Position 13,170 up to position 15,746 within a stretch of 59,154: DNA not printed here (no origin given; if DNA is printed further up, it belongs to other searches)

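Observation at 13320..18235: ClpX-type zinc ribbon fused to a ClpC-like double AAA+ unfoldase, translationally coupled to a catalytically dead P-type ATPase paralog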

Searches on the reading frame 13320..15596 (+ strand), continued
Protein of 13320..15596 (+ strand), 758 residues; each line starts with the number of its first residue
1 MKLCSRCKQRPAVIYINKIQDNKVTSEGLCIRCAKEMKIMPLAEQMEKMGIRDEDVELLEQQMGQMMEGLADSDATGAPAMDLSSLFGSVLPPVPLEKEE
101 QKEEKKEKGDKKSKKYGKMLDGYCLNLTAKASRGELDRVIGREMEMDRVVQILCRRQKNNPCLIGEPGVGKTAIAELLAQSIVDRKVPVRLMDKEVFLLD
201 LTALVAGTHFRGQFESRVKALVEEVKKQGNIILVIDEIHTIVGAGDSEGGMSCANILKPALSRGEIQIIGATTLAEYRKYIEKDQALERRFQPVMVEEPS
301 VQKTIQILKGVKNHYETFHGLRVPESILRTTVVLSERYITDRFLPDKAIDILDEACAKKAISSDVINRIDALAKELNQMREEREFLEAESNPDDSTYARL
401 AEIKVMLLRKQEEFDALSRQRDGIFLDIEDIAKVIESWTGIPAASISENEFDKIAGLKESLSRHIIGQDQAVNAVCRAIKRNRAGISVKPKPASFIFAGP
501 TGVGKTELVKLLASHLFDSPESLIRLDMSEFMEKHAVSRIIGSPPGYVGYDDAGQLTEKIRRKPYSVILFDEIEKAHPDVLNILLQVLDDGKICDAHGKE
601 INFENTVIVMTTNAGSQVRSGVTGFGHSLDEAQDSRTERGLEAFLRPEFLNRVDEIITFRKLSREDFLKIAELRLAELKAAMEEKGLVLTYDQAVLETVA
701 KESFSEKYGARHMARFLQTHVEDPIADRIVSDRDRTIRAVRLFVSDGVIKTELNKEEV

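Call 35: search_solved_structures(query=window:13320-15596:+, max_evalue=1e-50, show_alignments=1)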
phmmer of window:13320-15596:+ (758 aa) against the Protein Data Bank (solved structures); distinct sequences matched with E-value up to 1e-50: 52.
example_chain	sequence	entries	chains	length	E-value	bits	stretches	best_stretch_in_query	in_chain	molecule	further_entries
6em9_A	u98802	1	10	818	2.7e-190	637.7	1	111-731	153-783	ATP-dependent Clp protease ATP-binding subunit ClpC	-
6em8_A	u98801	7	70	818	2.8e-190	637.7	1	111-731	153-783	ATP-dependent Clp protease ATP-binding subunit ClpC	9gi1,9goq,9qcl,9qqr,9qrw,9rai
1qvr_A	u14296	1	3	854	2.3e-186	624.7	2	366-733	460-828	ClpB protein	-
3j3s_A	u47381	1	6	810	7.1e-186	623.1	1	118-748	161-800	Negative regulator of genetic competence ClpC/MecB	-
3j3t_A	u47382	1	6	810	7.1e-186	623.1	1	118-748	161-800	Negative regulator of genetic competence ClpC/MecB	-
7abr_A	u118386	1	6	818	3.7e-185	620.7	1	118-750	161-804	Negative regulator of genetic competence ClpC/MecB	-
3j3r_A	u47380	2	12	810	4.2e-185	620.5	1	118-748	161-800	Negative regulator of genetic competence ClpC/MecB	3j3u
8a8u_A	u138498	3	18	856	6.4e-178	596.8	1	109-732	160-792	ATP-dependent Clp protease ATP-binding subunit ClpC1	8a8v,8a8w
9if4_A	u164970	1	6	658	1.5e-177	595.6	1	119-732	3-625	ATP-dependent Clp protease ATP-binding subunit ClpC1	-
29hb_b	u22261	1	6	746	8e-177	593.2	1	119-731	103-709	ATP-dependent Clp protease, ATP-binding subunit ClpE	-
6og3_E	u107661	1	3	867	1.9e-176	591.9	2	427-747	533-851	Hyperactive disaggregase ClpB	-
6oax_C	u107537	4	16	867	1.9e-176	591.9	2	426-747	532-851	Hyperactive disaggregase ClpB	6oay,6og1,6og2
8ycx_A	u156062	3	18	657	2e-176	591.9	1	119-732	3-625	ATP-dependent Clp protease ATP-binding subunit ClpC1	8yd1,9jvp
4d2q_A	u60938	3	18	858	2.2e-176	591.7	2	426-746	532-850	CLPB | CHAPERONE PROTEIN CLPB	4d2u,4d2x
6d00_1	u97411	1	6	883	2.7e-176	591.4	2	111-420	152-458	Calcarisporiella thermophila Hsp104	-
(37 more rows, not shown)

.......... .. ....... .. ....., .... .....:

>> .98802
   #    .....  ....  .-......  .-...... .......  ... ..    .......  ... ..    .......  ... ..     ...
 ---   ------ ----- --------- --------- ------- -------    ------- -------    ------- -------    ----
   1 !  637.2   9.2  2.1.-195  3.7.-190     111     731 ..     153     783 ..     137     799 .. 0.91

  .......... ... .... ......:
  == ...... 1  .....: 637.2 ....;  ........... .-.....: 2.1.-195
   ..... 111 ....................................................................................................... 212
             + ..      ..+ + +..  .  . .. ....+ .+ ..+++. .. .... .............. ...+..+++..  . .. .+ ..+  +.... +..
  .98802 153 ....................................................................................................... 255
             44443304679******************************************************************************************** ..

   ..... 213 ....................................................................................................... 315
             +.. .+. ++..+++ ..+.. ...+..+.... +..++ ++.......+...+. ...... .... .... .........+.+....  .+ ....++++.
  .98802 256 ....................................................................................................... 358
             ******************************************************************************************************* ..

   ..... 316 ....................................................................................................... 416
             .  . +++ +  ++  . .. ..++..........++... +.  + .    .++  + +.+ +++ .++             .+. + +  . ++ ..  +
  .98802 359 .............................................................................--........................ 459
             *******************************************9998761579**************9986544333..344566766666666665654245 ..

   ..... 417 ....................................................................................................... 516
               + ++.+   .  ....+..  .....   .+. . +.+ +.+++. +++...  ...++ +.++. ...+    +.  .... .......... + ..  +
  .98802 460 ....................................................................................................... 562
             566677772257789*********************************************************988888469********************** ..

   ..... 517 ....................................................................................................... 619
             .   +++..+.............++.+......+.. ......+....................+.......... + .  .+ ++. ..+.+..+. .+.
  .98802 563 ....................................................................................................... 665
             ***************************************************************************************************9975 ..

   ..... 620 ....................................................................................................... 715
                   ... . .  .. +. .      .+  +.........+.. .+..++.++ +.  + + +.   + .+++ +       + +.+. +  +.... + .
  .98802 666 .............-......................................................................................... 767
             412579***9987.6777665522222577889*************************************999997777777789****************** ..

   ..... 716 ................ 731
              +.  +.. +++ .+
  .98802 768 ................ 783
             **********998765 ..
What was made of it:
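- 13320..15596 (+): ClpE-type double AAA+ unfoldase, 758 aa: zinc-ribbon N-domain, disordered K/E-rich linker, AAA1, coiled-coil M region, AAA2 and D2-small. PDB matches: ClpC 6em9, 638 bits; ClpE 29hb, 593 bits (call 35).
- On ClpE (Clp/HSP100 subfamily): Residues about 365-430 align, with gaps, to the ClpC M-domain region (call 35). phmmer bits are 638 for ClpC and 593 for ClpE (call 35).
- On ClpC: The ClpC alignment starts at query residue 111-118 (call 35).
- Closest known: ClpE. Different: The AAA+ core scores slightly higher to ClpC (638 bits) than to the solved ClpE (593 bits) (call 35).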

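Call 78: search_protein_families(library=pfam, proteins=[L005:9337-9780:+], max_evalue=0.001)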
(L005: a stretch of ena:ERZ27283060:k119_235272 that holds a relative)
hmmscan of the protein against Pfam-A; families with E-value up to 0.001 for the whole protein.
L005:9337-9780:+ (147 aa): 1 family
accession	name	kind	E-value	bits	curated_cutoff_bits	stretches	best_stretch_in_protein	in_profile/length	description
PF04246.17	RseC_MucC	-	7.4e-18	65.2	24.4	1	7-131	1-129/130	Positive regulator of sigma(E), RseC/MucC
